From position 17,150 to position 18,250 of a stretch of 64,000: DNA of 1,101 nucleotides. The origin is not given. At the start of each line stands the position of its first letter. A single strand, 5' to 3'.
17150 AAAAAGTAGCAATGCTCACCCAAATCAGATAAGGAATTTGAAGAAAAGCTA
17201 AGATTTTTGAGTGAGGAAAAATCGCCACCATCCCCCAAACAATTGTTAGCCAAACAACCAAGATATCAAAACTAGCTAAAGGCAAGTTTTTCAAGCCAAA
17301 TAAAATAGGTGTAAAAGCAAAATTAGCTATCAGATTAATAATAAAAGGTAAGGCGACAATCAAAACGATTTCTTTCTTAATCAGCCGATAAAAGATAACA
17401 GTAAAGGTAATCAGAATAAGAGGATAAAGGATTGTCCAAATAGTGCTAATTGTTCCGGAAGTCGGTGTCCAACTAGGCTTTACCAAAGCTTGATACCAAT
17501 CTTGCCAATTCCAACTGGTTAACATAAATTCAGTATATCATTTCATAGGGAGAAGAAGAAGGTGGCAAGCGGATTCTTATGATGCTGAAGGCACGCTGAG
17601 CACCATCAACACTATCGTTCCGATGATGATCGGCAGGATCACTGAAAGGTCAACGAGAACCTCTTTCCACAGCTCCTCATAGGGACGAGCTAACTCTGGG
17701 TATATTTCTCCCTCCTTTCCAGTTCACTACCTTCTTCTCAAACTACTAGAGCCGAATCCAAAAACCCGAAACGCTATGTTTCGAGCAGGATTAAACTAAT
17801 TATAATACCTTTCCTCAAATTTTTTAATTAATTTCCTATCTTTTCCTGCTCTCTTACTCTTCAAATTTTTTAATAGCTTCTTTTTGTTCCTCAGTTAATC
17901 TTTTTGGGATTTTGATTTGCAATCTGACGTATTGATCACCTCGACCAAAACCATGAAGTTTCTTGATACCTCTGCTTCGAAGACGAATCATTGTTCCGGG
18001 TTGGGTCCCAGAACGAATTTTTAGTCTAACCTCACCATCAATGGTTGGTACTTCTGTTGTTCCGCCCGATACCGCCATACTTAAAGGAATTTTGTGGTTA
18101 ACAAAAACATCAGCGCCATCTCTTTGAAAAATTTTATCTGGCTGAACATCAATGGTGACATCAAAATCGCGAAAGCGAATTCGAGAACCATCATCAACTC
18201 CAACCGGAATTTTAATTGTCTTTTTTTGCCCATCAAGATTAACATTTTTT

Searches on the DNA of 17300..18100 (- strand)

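Call 4: search_rna_families(source=window, start=17300, end=18100, threshold=evalue, max_evalue=10, show_alignments=5)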
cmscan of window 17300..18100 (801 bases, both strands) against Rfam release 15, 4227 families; matches with E-value up to 10: 7.
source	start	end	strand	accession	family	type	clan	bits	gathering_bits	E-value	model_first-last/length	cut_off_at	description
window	17783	17851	-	RF00376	HIV_GSL3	Cis-reg;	-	20.3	42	0.68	1-84/84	no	HIV gag stem loop 3 (GSL3)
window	17688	17744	-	RF00612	SNORD75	Gene; snRNA; snoRNA; CD-box;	-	15.5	50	0.72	1-62/62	no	Small nucleolar RNA SNORD75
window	17622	17684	-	RF00989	mir-492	Gene; miRNA;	-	13.9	76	4.7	1-75/75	no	mir-492 microRNA precursor family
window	17413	17455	+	RF03001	leuA-Halobacteria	Cis-reg;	-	12.6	47.9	8.5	1-53/53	no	leuA-Halobacteria RNA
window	17619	17675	+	RF01127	sR42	Gene; snRNA; snoRNA; CD-box;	-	12.2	38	3.4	1-63/63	no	Small nucleolar RNA sR42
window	17619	17653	+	RF01126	sR41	Gene; snRNA; snoRNA; CD-box;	-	11.3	54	6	1-53/53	no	Small nucleolar RNA sR41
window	17619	17650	+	RF01152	sR1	Gene; snRNA; snoRNA; CD-box;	-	11.2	45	3.6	1-57/57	no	Small nucleolar RNA sR1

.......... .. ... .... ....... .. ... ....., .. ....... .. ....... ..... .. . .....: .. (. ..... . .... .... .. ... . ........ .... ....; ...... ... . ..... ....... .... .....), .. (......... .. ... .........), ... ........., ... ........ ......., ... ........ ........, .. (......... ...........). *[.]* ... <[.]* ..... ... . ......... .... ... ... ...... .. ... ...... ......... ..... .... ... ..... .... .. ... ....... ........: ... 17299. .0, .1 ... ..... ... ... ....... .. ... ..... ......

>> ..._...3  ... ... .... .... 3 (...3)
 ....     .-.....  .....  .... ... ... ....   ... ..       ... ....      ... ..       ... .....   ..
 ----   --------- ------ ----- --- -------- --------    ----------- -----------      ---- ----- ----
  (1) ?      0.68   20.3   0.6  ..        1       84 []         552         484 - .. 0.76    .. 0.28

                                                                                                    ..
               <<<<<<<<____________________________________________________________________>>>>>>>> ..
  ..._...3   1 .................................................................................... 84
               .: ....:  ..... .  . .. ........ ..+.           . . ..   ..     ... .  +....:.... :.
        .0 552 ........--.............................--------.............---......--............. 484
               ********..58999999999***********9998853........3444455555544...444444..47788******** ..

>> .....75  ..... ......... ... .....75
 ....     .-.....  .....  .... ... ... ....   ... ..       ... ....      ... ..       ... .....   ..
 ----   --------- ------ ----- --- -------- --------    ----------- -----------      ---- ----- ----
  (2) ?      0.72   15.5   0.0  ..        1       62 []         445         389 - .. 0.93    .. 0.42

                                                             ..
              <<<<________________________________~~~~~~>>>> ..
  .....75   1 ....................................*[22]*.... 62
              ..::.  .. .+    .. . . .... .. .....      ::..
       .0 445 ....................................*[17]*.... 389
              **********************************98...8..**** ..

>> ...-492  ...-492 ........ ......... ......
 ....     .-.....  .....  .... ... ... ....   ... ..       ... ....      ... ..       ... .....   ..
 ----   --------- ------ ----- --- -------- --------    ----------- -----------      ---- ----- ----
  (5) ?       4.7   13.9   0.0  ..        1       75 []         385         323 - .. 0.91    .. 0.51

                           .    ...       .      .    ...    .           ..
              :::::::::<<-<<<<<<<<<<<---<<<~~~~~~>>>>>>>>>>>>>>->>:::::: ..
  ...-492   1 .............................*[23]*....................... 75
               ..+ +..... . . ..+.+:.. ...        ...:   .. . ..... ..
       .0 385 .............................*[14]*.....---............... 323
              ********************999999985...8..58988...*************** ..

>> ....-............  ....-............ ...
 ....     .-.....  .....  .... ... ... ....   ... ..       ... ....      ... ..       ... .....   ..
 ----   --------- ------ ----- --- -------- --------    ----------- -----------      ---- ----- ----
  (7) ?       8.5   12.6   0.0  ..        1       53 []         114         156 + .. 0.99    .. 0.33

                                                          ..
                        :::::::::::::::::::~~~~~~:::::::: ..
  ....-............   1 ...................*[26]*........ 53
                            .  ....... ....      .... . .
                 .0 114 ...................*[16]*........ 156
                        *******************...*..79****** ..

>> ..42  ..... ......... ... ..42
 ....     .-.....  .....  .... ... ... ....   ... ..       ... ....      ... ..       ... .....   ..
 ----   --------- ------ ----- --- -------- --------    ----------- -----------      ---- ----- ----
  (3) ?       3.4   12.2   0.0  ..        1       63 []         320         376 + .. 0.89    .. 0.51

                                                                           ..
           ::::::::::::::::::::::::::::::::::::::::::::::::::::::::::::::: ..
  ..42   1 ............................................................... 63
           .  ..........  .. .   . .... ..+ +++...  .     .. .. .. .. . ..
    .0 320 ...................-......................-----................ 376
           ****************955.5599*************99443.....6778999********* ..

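Call 45: search_dna_similar(query=window:17540-17770:-, collection=phages, mode=distant, max_evalue=1, max_rows=10)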
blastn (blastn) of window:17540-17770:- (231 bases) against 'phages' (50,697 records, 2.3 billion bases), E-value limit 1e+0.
Records with a match: 1; places in all: 1; records where one place covers at least 80% of the query: 0.
Best place of each record, by identity: 80-90% 1.
By first word of the organism name: Bacteriophage 1.
By host as written in the record: - 1.
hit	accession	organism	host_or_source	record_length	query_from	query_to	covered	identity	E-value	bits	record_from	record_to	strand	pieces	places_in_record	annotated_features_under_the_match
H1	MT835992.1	Bacteriophage sp.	human fecal samples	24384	194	222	13%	89.7%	8e-1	40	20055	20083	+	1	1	record has no annotation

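Call 46: search_dna_similar(query=window:17540-17770:-, collection=plasmids, mode=distant, max_evalue=1, max_rows=10)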
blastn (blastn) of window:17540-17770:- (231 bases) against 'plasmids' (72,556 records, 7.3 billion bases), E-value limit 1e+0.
No match.

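Call 50: build_rna_model(alignment_id=A1)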
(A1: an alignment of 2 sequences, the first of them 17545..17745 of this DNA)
Model R1 built from alignment A1 (2 sequences, 201 columns); structure: RNAalifold consensus.
model positions 201; base pairs 66; branch points 2; effective number of sequences 0.66; information 0.591 bits per position. Calibrated on 0.2 Mb of random sequence (short: E-values are rough).
structure used (alignment columns):
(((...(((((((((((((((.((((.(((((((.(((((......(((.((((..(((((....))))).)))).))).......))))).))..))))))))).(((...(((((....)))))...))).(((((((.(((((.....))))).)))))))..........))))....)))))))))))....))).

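Call 52: search_with_rna_model(model_id=R1, sources=[window, L001, L002, L003, L004, L005, L006, L007, L008, L009, L010, L011, L012, L013, L014, L015, L016, L017, L018, L019, L020, L021, L022, L023, L024, L025, L026, L027, L028, L029, L030, L031, L032, L033, L034, L035, L036, L037, L038, L039, L040, L041, L042, L043, L044, L045, L046, L047, L048, L049, L050, L051, L052, L053, L054, L055, L056, L057, L058, L059, L060, L061, L062, L063, L064, L065, L066, L067, L068, L069, L070, L071, L072, L073, L074, L075, L076, L077, L078, L079, L080, L082, L083, L084, L085, L086, L087, L088, L089], max_evalue=10)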
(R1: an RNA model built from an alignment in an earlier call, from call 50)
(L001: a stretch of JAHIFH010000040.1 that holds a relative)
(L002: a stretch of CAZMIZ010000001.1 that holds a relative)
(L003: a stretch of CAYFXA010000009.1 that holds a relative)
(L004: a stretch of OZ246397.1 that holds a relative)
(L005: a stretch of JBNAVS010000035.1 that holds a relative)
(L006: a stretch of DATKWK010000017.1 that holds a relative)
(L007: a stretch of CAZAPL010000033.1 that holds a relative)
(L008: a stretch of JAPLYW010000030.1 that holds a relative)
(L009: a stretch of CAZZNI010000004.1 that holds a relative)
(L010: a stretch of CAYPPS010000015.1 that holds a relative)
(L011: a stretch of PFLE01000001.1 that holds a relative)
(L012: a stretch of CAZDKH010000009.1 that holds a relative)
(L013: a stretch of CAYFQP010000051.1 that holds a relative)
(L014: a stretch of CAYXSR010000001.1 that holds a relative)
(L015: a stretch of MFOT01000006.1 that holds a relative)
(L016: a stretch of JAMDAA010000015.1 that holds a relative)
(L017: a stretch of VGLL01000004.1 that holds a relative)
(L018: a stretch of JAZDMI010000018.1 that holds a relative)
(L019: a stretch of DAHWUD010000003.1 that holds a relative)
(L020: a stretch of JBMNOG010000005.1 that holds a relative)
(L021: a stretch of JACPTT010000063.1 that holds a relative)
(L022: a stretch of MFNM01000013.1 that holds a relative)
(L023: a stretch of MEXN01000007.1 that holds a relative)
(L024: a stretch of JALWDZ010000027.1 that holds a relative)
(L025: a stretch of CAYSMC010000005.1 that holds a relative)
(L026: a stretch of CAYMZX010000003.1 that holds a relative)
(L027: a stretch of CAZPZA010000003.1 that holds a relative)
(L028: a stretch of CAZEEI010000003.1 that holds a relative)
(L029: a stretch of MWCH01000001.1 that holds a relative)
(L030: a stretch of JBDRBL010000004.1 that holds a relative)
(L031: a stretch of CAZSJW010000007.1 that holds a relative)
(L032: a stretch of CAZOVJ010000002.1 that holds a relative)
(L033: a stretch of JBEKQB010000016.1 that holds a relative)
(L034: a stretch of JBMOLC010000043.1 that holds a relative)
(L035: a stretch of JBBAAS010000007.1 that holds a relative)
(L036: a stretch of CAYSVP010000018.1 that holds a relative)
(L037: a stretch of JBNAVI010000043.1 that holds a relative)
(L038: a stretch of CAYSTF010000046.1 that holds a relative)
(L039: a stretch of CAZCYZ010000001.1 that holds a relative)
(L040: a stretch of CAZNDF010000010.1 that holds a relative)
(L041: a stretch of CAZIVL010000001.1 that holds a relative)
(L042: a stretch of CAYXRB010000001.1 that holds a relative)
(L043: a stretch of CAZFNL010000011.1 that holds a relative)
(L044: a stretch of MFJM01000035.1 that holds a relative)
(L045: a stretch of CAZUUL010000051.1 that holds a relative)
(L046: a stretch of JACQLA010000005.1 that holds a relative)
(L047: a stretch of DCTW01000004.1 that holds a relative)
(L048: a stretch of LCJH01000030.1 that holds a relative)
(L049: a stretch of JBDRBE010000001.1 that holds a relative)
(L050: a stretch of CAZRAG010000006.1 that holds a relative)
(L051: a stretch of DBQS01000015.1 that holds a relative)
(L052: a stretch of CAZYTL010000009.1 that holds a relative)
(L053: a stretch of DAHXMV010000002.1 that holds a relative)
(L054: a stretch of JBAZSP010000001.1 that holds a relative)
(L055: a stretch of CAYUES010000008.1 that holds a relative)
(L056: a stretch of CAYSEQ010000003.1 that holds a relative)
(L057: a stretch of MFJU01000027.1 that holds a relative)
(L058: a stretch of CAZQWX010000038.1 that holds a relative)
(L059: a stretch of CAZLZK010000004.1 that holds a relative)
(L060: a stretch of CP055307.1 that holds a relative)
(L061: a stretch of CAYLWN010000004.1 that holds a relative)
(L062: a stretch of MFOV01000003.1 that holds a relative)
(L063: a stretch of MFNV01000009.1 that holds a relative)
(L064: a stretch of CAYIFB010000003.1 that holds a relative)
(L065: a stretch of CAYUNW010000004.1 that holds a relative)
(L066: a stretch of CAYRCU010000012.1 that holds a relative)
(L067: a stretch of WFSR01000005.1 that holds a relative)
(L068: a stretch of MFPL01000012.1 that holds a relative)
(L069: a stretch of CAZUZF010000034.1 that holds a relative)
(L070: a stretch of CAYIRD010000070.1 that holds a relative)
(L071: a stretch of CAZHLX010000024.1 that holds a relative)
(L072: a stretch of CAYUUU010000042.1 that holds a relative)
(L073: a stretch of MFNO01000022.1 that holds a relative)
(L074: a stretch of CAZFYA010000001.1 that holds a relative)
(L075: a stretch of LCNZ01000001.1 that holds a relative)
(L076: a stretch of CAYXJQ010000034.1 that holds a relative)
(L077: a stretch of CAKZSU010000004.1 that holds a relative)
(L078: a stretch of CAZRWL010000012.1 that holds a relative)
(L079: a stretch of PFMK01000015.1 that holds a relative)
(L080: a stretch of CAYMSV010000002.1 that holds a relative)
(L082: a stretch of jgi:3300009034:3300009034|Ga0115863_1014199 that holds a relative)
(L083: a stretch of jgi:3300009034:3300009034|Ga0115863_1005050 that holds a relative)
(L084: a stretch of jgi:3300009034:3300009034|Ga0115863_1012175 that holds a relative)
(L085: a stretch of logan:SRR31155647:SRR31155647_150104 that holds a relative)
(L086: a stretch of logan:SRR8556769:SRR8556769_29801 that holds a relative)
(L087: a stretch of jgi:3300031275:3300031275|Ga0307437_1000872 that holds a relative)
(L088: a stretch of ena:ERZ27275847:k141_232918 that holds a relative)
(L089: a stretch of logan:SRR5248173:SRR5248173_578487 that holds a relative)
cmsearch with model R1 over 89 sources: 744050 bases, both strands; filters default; matches with E-value up to 10: 2.
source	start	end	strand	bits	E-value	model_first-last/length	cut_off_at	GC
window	17545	17745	-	251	8.2e-65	1-201/201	no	0.48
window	17614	17639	+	8.2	9.5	107-132/201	no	0.5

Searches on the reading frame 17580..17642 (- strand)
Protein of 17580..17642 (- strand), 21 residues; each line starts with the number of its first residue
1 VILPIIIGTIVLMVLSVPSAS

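Call 47: search_protein_families(library=pfam, proteins=[window:17580-17642:-], max_evalue=10)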
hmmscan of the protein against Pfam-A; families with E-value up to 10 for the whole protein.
seq(21 aa): 0 families

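Call 65: search_protein_families(library=ncbifam, proteins=[window:17580-17642:-], max_evalue=10)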
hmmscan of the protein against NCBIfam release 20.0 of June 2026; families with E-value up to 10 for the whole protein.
seq(21 aa): 0 families

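Call 66: search_protein_families(library=padloc, proteins=[window:17580-17642:-], max_evalue=10)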
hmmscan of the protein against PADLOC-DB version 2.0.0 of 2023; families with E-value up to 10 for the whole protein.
seq(21 aa): 0 families
